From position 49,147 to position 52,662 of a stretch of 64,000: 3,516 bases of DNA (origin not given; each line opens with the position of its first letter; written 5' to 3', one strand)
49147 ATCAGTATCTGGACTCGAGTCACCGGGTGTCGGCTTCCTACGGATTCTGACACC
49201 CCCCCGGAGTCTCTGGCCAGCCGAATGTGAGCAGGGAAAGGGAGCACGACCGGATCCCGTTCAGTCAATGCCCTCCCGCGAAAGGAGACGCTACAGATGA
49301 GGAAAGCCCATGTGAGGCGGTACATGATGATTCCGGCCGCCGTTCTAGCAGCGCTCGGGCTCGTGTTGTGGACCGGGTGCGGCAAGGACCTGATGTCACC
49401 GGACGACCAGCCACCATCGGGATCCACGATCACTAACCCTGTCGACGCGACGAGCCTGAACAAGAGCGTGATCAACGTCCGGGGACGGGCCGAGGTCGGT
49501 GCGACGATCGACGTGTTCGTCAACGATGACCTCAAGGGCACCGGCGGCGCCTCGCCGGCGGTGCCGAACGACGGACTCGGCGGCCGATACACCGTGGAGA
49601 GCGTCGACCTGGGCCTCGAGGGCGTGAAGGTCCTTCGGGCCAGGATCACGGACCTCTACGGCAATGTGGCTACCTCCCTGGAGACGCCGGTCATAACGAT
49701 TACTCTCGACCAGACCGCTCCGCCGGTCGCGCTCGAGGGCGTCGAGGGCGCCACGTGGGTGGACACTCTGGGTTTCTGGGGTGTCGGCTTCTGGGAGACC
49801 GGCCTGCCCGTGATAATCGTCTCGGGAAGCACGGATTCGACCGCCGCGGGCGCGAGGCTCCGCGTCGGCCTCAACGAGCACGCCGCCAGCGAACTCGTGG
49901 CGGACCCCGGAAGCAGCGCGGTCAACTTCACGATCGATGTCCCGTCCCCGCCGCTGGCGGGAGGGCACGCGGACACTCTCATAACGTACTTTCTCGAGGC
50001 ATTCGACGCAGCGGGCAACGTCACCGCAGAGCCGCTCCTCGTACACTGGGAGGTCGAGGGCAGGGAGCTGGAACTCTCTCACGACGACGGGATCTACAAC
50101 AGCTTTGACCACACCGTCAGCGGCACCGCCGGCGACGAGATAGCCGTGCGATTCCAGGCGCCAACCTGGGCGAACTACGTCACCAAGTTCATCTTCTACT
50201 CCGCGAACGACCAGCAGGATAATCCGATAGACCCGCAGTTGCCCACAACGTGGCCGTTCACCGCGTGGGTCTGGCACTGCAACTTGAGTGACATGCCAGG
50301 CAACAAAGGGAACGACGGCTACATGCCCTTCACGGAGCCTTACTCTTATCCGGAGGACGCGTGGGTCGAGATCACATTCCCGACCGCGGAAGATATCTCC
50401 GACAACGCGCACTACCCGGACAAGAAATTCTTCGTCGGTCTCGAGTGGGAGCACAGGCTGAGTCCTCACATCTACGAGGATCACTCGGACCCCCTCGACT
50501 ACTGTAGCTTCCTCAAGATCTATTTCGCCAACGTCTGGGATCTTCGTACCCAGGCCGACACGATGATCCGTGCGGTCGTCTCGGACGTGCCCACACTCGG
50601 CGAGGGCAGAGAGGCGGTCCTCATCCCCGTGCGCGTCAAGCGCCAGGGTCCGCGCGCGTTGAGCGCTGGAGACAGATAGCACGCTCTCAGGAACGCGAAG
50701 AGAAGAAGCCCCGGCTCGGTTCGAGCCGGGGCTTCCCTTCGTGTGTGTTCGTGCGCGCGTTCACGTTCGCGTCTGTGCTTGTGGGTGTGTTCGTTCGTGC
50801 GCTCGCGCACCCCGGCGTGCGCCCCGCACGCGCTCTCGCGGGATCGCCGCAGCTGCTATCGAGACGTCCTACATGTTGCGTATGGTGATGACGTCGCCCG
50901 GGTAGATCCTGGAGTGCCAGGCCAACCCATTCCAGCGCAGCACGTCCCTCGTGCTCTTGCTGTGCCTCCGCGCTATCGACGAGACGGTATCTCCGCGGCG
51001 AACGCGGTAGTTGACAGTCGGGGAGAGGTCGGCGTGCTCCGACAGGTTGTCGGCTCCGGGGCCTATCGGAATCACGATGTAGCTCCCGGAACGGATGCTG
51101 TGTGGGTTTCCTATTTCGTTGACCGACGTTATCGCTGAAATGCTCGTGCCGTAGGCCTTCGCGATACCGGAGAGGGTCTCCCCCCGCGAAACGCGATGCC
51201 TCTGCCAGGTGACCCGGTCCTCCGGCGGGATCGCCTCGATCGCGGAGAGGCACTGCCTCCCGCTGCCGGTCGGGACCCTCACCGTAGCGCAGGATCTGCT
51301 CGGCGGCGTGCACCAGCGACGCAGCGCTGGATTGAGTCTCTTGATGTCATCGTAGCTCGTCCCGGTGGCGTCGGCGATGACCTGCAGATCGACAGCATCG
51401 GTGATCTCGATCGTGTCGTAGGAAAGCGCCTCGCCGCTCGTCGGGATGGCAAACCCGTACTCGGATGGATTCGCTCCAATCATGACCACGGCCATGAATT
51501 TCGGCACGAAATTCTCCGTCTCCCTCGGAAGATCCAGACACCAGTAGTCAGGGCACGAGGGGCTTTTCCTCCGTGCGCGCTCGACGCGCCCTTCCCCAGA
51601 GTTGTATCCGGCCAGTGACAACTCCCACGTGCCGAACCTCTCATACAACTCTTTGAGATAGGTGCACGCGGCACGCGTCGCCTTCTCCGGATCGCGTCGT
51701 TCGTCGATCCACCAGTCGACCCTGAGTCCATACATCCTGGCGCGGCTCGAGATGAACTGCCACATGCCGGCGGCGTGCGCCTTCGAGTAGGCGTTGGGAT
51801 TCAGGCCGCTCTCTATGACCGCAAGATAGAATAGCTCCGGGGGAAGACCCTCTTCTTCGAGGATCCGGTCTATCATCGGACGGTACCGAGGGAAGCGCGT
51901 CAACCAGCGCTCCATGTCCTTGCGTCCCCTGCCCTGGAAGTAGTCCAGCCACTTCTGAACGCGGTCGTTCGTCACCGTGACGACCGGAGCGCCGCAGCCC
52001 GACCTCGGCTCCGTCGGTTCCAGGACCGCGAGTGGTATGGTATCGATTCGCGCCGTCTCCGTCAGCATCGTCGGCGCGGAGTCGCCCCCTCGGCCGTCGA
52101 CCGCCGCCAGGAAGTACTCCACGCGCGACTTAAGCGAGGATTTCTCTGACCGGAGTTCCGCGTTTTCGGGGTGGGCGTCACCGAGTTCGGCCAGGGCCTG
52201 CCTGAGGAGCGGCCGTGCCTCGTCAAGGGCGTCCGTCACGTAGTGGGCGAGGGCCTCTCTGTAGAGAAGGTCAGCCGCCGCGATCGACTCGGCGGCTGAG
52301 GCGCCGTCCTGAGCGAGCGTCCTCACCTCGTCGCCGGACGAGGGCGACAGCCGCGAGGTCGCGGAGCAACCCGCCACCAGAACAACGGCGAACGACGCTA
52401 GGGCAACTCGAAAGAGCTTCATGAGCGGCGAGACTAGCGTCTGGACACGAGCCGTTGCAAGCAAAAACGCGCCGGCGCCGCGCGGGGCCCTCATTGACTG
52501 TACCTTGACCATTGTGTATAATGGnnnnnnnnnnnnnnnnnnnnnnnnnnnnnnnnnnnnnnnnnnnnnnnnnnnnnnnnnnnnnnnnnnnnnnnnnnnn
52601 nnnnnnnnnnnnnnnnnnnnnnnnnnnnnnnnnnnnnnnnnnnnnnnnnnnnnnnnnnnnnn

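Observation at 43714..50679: tRNA-Leu-flanked block encoding T9SS cargo and partners (C25 gingipain-like protease, PorV-like OMP, Ig-like lipoprotein), candidate accessory island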

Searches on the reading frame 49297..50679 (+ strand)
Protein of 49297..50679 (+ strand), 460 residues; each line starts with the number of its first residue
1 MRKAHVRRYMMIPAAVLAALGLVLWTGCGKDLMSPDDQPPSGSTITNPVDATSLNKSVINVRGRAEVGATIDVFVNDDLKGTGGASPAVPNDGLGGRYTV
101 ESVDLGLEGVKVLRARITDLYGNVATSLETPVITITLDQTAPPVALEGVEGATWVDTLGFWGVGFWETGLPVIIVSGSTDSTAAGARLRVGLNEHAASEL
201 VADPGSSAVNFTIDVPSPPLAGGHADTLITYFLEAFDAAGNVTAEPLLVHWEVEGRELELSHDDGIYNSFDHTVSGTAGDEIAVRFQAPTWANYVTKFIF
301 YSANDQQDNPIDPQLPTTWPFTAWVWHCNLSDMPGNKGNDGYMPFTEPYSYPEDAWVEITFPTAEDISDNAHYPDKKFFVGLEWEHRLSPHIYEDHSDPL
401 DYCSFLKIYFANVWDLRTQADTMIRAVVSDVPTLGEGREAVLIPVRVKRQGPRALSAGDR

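Call 4: search_protein_families(library=pfam, proteins=[window:49297-50679:+], max_evalue=0.01)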
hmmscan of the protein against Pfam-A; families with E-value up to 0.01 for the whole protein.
window:49297-50679:+ (460 aa): 0 families

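Call 6: search_protein_families(library=ncbifam, proteins=[window:49297-50679:+], max_evalue=0.01)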
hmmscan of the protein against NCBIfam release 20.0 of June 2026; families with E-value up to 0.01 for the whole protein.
window:49297-50679:+ (460 aa): 1 family
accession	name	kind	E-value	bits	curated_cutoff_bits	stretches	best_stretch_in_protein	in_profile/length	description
NF058578.1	CPR_pilus_PamR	equivalog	0.0048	15.8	300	1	37-82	50-95/297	pilus system RbmA-like protein PamR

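Call 17: search_solved_structures(query=window:49297-50679:+, max_evalue=1)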
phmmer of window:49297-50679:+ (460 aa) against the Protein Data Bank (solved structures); distinct sequences matched with E-value up to 1: 6.
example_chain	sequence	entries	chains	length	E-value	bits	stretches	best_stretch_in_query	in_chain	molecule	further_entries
3sbm_A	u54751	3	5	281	0.078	14.8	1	139-241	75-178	DisD protein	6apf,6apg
6apk_A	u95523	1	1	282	0.079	14.7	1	139-241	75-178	DisD protein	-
3rgi_A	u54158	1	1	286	0.081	14.7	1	139-241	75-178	DisD protein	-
5zk4_A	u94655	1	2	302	0.18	13.5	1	156-241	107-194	DisD protein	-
4ak9_A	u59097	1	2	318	0.44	12.3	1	135-205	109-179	CPFTSY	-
8w1j_A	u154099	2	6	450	0.84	11.4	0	54-169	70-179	Fatty acid decarboxylase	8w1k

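Call 31: find_homologous_proteins(query=window:49297-50679:+, max_evalue=0.001)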
Query window:49297-50679:+ (460 aa): 84 proteins with E <= 0.001 among 8000 candidates.
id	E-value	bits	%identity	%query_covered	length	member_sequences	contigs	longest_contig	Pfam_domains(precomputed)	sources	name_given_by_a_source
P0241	0.0e+0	1067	100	100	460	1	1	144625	-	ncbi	ncbi:MAG: hypothetical protein ABIE42_08055 [Candidatus Eisenbacteria bacterium]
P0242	8.6e-242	821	79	98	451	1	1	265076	-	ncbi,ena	-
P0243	1.7e-230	784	78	98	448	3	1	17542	-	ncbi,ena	ncbi:MAG: hypothetical protein ABIK85_10235 [Candidatus Eisenbacteria bacterium]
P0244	2.2e-223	760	75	98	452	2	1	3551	-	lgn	-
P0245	5.6e-219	746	73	96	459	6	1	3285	-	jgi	-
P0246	5.7e-216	736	72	96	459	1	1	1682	-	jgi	-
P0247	1.3e-207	708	70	96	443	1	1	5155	-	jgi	jgi:hypothetical protein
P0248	7.4e-207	706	70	98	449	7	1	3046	-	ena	-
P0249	2.3e-199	681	69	98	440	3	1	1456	-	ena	-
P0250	3.5e-198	677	66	98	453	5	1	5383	-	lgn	-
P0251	1.3e-197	675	66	98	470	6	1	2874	-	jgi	jgi:hypothetical protein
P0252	9.5e-197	672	67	98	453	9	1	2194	-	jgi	-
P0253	1.3e-196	672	68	98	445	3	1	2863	-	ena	-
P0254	5.6e-196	670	67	98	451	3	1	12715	-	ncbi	-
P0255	5.7e-194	663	68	97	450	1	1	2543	-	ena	-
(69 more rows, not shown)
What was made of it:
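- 49297..50679 (+): Lineage-specific lipoprotein, 460 aa, made of Ig-like and lectin-like beta-sandwich domains. Eisenbacteria hypothetical proteins (call 31).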

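Call 47: predict_structure(alignment_id=A2)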
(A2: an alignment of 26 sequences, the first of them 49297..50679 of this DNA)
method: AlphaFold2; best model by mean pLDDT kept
length: 460 residues; sequences in the alignment: 26
mean_pLDDT: 83.5   pTM: 0.49
mean pLDDT of the five models: 83.5, 83.0, 82.8, 81.0, 80.4
residues with pLDDT >= 90: 272; 70-90: 109; 50-70: 31; < 50: 48
segments of 3 or more residues with pLDDT < 50: 1-10, 24-32, 222-224, 435-460
pLDDT, mean of each block of 10 residues (from residue 1): 39 54 45 69 92 94 94 96 91 90 95 94 87 95 93 76 78 91 92 88 89 82 65 94 92 77 85 94 95 91 91 92 95 93 92 93 89 95 95 92 93 93 93 47 30 38
secondary structure, 60 per line:
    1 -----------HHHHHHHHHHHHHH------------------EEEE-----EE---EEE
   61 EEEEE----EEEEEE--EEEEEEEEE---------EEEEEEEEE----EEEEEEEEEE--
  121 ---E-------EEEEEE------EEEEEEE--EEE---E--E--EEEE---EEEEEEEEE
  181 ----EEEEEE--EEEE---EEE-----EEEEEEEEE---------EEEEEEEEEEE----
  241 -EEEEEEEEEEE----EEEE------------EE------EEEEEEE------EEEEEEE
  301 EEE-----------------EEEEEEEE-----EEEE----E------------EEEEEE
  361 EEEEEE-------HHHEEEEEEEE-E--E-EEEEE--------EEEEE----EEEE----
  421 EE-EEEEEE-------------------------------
elements in order: H12-25 E44-47 E58-65 E70-75 E78-86 E96-104 E109-118 E132-137 E144-150 E153-155 E165-168 E172-180 E185-190 E193-196 E200-202 E208-216 E226-236 E242-252 E257-260 E281-287 E294-303 E321-328 E334-337 E355-366 E377-384 E391-395 E404-408 E413-416 E424-429
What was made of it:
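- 49297..50679 (+): AF2 pLDDT 83.5 (call 47).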

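Call 51: fold_search(model_id=the predicted structure, library=pdb)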
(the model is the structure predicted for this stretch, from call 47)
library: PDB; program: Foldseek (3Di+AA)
matches with E <= 10: 1528; with E <= 0.001: 117
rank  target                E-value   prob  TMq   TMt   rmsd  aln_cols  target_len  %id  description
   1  6e57_D                1.1e-07  1.00  0.14  0.16  19.8       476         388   10  Bacteroides ovatus mixed-linkage glucan utilization locus (MLGUL) SGBP-B in complex with mixed-linkage heptasaccharide (released 2019-05-29)
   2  7dm0_A                2.9e-07  1.00  0.22  0.46   7.6       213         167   19  Biofilm associated protein - C region (released 2021-12-15)
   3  6e57_C                4.9e-07  0.99  0.12  0.14  19.5       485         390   10  Bacteroides ovatus mixed-linkage glucan utilization locus (MLGUL) SGBP-B in complex with mixed-linkage heptasaccharide (released 2019-05-29)
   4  6e57_B                9.2e-07  1.00  0.16  0.18  22.9       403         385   10  Bacteroides ovatus mixed-linkage glucan utilization locus (MLGUL) SGBP-B in complex with mixed-linkage heptasaccharide (released 2019-05-29)
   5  7l0o_B                2.9e-06  1.00  0.21  0.20  17.6       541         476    9  Streptococcus gordonii C123 Domain(s)-Structural and Functional Analysis (released 2021-09-08)
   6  6e3f                  6.6e-06  1.00  0.19  0.18  18.1       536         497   10  The structure of the C-terminal domains (C123) of Streptococcus intermedius antigen I/II (Pas) (released 2019-07-17)
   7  2yn5_A                1.1e-05  1.00  0.22  0.31  16.2       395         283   15  Structural insight into the giant calcium-binding adhesin SiiE: implications for the adhesion of Salmonella enterica t (released 2013-04-03)
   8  6e9b_A                1.3e-05  0.99  0.15  0.18  23.2       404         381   10  Bacteroides ovatus mixed-linkage glucan utilization locus (MLGUL) SGBP-B in complex with mixed-linkage heptasaccharide (released 2019-05-15)
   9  4p99_A                1.9e-05  1.00  0.27  0.29  13.5       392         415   15  Ca2+-stabilized adhesin helps an Antarctic bacterium reach out and bind ice (released 2014-06-18)
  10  4tsh_B                2.0e-05  1.00  0.20  0.19  18.6       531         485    8  A Novel Protein Fold Forms an Intramolecular Lock to Stabilize the Tertiary Structure of Streptococcus mutans Adhesin  (released 2014-10-22)
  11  3pdd                  2.2e-05  1.00  0.29  0.61   5.0       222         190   12  Structures of Clostridium thermocellum CbhA fibronectin(III)-like modules (released 2011-11-23)
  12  3qe5_A                2.4e-05  0.99  0.19  0.18  17.9       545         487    9  Complete structure of Streptococcus mutans Antigen I/II carboxy-terminus (released 2011-04-20)
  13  7l0o_A                3.9e-05  0.99  0.20  0.20  17.8       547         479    8  Streptococcus gordonii C123 Domain(s)-Structural and Functional Analysis (released 2021-09-08)
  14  2c26                  4.9e-05  1.00  0.16  0.26  24.8       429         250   10  Structural basis for the promiscuous specificity of the carbohydrate- binding modules from the beta-sandwich super famil (released 2005-10-18)
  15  5dzy_C                5.7e-05  1.00  0.14  0.16  12.8       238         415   13  Protocadherin beta 8 extracellular cadherin domains 1-4 (released 2016-05-04)
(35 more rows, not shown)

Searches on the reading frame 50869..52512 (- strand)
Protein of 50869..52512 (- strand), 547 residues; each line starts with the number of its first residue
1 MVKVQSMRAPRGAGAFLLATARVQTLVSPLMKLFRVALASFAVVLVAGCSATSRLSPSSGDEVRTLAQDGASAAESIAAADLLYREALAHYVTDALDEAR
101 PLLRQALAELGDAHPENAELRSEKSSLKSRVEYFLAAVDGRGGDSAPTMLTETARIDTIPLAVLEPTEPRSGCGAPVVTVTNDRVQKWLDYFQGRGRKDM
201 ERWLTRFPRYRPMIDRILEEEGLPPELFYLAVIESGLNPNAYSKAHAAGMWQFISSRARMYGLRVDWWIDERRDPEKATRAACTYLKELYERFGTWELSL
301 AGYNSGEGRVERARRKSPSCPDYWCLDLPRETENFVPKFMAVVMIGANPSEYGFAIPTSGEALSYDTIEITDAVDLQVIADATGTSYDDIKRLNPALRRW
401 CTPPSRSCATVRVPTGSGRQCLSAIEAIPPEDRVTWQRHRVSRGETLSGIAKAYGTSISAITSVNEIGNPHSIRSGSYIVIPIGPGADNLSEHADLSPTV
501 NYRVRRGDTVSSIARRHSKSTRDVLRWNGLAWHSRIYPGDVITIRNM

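Call 4: search_protein_families(library=pfam, proteins=[window:50869-52512:-], max_evalue=0.01)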
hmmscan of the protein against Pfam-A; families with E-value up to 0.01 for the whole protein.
window:50869-52512:- (547 aa): 4 families
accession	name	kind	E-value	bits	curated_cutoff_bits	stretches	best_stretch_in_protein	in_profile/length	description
PF01464.25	SLT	-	6.7e-27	93.8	21.3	1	220-318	10-109/117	Transglycosylase SLT domain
PF01476.26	LysM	-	1.2e-26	92.8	20.9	2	439-482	1-43/43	LysM domain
PF23473.1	LysM3_LYK4_5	-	2.1e-08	34.6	29.3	1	501-538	4-40/48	LYK4/5 LysM3 domain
PF23577.1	LysM_RLK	-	0.0018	18.7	27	0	502-526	3-26/44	LysM domain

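Call 6: search_protein_families(library=ncbifam, proteins=[window:50869-52512:-], max_evalue=0.01)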
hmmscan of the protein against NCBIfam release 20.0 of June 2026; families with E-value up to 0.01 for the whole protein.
window:50869-52512:- (547 aa): 14 families
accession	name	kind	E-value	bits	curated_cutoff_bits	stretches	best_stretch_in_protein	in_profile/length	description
NF008050.0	PRK10783.1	equivalog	3.4e-64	216.8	508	1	213-544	107-447/457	murein transglycosylase D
NF047373.1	BB0259_flg_lyt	exception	9.3e-11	41.2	234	1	205-322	542-662/705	flagellar assembly lytic transglycosylase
NF040883.1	amid_act_ActS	equivalog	2.6e-07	30.1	375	1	439-480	36-77/242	amidase activator ActS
NF047755.1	LIC_10271_M23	exception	3.2e-07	30.3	180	1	495-545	20-70/207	LIC_10271 family cell wall hydrolase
NF042931.1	SAG1386_EF1546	equivalog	4e-07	30.2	80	0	501-545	111-158/158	SAG1386/EF1546 family surface-associated protein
NF052398.1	Agg_Promo_Fact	equivalog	1.6e-05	25.2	170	0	438-482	30-74/202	aggregation-promoting factor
NF050804.1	CellDivDipMCaul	equivalog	2.4e-05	23.3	900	0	498-542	307-351/634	cell division endopeptidase DipM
NF010723.1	PRK14125.1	equivalog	2.8e-05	24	60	0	433-483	29-86/87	cell division suppressor protein YneA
TIGR02899.1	spore_safA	subfamily_domain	6.7e-05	22.8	67.85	1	441-482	1-43/44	SafA/ExsA family spore coat assembly protein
NF010495.0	PRK13914.1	equivalog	0.00049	19.2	647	0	501-545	201-244/481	invasion associated endopeptidase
NF008631.0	PRK11619.1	equivalog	0.00054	18.4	536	1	210-317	479-592/644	murein transglycosylase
TIGR02907.1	spore_VI_D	equivalog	0.00075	19.2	169.85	0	504-544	304-343/344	stage VI sporulation protein D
NF008112.0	PRK10859.1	equivalog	0.00085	17.9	354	1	205-315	285-395/483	membrane-bound lytic murein transglycosylase MltF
NF012014.0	PRK15470.1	equivalog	0.0012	18.4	233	0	215-287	44-122/203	membrane-bound lytic murein transglycosylase EmtA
